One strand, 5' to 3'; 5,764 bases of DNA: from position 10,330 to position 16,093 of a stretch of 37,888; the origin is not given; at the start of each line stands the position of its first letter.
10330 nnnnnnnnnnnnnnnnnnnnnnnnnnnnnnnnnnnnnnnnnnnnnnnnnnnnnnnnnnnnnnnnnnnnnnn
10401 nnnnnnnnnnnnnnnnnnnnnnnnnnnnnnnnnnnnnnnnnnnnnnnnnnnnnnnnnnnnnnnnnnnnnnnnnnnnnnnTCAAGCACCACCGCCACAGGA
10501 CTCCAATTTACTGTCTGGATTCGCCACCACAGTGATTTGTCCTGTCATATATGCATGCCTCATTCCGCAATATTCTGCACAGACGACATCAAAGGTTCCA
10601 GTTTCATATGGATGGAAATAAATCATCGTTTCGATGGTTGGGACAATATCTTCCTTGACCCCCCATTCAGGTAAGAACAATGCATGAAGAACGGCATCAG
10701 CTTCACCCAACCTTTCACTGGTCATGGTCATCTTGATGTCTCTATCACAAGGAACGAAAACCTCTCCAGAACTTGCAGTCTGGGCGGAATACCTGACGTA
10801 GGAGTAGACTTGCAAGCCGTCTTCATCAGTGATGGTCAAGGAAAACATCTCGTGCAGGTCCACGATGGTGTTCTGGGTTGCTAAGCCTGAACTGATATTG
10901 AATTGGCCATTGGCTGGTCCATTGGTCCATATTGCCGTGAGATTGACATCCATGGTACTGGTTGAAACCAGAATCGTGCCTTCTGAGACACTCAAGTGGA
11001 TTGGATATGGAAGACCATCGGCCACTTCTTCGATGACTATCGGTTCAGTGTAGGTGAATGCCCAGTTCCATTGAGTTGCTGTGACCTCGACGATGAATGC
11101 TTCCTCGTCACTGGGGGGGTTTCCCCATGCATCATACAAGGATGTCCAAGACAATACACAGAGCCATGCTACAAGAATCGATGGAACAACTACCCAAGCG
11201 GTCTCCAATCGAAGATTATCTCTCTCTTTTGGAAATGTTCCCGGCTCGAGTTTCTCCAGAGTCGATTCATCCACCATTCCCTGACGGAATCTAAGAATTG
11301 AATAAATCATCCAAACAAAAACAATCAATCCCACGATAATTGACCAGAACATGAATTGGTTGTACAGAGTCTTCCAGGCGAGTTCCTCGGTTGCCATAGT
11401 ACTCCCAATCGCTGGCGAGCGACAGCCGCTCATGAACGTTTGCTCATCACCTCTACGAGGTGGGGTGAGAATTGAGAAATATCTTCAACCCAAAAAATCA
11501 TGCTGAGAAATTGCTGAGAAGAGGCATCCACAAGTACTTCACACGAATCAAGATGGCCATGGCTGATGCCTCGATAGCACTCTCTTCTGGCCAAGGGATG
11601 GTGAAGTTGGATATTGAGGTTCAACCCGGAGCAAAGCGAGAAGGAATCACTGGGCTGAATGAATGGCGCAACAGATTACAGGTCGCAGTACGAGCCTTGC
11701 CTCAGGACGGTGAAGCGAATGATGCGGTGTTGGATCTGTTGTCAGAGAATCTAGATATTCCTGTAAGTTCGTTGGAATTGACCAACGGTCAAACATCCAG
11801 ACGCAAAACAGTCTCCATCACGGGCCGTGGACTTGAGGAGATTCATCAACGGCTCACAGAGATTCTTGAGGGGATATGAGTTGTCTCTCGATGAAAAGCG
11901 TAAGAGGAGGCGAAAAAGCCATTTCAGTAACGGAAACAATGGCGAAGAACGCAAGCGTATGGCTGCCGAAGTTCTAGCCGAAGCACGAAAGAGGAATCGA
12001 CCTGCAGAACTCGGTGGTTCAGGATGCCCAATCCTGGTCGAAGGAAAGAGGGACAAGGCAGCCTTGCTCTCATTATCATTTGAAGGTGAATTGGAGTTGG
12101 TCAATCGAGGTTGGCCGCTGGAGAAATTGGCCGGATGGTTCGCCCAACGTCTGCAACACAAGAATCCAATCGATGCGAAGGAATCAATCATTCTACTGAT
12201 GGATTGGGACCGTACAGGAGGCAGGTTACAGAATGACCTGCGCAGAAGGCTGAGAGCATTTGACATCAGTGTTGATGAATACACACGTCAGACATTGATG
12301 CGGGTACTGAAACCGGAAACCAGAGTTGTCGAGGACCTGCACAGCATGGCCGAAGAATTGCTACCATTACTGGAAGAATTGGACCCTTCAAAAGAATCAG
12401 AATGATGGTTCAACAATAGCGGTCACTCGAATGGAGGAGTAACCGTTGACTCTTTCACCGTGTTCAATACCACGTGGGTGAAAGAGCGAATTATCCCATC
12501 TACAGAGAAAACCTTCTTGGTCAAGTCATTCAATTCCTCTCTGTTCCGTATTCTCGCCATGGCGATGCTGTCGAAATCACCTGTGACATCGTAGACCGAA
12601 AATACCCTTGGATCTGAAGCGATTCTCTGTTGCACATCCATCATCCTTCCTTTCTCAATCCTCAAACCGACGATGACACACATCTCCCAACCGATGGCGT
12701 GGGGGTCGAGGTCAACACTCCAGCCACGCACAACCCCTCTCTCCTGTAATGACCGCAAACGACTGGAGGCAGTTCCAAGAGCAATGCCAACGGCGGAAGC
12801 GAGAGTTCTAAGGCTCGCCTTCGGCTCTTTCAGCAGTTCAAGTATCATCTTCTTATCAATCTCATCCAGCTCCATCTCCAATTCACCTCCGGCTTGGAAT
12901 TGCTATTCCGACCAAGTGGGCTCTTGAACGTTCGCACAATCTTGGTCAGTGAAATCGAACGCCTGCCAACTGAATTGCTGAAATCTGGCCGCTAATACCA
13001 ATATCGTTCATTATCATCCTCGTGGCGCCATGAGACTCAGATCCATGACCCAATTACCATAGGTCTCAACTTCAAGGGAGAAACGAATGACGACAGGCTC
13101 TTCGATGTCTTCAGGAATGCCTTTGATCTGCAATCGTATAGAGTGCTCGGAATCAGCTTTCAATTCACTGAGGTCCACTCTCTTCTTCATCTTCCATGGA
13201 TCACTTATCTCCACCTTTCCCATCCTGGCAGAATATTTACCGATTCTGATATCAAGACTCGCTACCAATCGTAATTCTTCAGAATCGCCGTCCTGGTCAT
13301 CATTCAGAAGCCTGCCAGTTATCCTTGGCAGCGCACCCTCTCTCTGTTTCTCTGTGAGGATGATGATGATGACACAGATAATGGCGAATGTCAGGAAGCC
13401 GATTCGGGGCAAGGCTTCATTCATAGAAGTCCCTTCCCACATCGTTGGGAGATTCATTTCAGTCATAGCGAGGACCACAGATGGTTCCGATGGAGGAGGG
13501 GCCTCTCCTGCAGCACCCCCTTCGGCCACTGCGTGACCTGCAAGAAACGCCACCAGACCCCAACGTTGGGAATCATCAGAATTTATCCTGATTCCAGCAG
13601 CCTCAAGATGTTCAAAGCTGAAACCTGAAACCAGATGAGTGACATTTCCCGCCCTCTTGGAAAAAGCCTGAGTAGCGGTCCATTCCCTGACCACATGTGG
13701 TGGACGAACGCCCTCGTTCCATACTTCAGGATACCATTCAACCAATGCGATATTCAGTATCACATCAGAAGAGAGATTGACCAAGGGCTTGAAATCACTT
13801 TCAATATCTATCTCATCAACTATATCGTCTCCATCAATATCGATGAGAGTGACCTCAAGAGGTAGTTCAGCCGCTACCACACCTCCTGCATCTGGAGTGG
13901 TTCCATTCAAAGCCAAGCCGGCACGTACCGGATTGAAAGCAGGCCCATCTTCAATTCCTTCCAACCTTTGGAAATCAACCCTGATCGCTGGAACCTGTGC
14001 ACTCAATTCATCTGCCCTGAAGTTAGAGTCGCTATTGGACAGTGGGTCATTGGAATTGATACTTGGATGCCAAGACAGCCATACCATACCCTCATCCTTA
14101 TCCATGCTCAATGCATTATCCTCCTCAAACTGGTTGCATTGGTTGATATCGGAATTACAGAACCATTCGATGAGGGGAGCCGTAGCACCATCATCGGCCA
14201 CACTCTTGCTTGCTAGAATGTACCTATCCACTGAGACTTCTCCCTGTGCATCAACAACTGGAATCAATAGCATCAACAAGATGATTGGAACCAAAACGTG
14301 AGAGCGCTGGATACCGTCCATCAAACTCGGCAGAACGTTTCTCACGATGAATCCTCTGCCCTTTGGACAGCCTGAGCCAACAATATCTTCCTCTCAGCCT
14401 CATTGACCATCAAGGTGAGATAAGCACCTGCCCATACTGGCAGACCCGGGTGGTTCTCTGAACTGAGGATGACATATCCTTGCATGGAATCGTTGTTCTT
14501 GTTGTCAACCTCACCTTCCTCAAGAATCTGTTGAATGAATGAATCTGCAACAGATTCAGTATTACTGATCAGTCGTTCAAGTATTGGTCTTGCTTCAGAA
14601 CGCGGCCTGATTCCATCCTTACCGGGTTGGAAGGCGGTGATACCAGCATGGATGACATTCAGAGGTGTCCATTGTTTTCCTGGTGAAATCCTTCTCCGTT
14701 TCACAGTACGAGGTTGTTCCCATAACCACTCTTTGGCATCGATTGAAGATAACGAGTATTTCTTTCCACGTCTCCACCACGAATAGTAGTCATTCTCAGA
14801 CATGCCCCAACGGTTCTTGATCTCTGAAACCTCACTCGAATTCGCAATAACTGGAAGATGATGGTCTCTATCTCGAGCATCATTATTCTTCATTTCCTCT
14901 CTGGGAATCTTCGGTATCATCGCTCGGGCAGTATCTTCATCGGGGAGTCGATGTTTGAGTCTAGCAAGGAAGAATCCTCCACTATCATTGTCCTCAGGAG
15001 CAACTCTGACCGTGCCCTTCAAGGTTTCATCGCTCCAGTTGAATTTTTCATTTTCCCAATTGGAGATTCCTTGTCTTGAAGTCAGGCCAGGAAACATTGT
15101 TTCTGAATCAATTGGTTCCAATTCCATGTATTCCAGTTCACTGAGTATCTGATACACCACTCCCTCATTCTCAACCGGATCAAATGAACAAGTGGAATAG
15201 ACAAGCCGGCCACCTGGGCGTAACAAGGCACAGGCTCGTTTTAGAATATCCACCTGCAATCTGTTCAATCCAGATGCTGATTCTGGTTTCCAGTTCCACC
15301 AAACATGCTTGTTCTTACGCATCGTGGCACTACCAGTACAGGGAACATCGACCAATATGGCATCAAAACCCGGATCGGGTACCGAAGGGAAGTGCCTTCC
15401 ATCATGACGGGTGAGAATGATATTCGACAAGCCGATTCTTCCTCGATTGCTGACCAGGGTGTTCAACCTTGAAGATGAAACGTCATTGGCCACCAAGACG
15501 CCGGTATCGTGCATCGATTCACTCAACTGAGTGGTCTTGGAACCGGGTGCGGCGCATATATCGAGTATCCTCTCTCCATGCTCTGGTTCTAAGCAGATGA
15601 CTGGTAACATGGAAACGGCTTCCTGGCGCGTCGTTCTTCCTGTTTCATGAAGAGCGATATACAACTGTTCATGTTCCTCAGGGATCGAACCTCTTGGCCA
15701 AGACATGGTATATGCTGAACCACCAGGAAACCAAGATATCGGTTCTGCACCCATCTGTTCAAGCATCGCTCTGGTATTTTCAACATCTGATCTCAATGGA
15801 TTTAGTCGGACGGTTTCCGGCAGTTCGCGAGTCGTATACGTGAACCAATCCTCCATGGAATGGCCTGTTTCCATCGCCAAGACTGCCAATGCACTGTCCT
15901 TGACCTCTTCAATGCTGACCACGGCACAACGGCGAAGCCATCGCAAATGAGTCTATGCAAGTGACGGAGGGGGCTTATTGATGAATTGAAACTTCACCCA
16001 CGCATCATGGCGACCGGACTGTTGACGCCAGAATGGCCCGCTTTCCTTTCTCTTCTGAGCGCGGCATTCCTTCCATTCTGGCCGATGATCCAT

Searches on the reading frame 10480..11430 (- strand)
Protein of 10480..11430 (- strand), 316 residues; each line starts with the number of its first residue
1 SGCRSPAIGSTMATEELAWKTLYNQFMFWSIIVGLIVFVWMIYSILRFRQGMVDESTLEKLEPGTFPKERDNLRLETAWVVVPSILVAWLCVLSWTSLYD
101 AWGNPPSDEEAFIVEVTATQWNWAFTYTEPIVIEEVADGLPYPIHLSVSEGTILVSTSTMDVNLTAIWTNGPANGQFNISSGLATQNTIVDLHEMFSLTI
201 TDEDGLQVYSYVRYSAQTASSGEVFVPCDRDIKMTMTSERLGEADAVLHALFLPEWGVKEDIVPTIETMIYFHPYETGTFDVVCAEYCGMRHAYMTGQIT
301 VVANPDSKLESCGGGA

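Call 62: search_protein_families(library=pfam, proteins=[window:10480-11430:-], max_evalue=0.0001)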
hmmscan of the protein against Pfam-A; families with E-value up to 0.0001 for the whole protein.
window:10480-11430:- (316 aa): 1 family
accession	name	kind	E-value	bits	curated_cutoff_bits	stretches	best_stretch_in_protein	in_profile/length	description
PF00116.26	COX2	-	1.7e-09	38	22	1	222-297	46-115/120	Cytochrome C oxidase subunit II, periplasmic domain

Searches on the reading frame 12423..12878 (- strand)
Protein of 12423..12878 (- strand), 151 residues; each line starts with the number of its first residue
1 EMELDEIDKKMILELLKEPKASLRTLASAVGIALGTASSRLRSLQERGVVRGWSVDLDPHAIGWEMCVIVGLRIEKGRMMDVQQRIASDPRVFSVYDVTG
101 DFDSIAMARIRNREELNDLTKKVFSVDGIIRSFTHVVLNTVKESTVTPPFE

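Call 63: search_protein_families(library=pfam, proteins=[window:12423-12878:-], max_evalue=0.0001)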
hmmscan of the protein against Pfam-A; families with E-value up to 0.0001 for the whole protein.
window:12423-12878:- (151 aa): 3 families
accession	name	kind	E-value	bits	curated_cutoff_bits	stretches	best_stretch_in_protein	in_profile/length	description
PF01037.27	AsnC_trans_reg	-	7.2e-13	48.7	25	1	70-140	1-73/73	Lrp/AsnC ligand binding domain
PF13412.12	HTH_24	-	1.2e-10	41.2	21.9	1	4-51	1-48/48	Winged helix-turn-helix DNA-binding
PF13404.12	HTH_AsnC-type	-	3.5e-07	30.4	27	1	4-45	1-42/42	AsnC-type helix-turn-helix domain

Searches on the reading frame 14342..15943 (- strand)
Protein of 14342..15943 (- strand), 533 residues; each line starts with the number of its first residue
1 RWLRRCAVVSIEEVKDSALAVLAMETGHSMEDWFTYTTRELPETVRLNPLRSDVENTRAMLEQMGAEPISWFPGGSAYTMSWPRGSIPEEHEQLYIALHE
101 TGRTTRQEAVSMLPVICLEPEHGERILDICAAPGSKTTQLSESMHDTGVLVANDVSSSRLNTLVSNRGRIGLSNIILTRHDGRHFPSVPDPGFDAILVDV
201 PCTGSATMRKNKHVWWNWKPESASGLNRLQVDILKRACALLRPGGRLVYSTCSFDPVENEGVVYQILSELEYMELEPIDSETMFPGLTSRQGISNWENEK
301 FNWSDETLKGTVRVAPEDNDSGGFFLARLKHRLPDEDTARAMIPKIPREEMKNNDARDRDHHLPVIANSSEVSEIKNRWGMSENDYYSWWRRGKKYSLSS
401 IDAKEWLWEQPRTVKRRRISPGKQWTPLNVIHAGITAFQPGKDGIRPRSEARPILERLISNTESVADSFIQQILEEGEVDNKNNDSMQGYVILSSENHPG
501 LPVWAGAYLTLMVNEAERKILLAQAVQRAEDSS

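Call 62: search_protein_families(library=pfam, proteins=[window:14342-15943:-], max_evalue=0.0001)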
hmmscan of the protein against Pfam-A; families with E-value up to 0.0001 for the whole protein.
window:14342-15943:- (533 aa): 2 families
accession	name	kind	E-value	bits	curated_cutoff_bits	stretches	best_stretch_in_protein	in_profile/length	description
PF01189.24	Methyltr_RsmB-F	-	1.1e-50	172.5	27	1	116-330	2-199/199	16S rRNA methyltransferase RsmB/F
PF13847.12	Methyltransf_31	-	7.3e-05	22.9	27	0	122-270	3-126/145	Methyltransferase domain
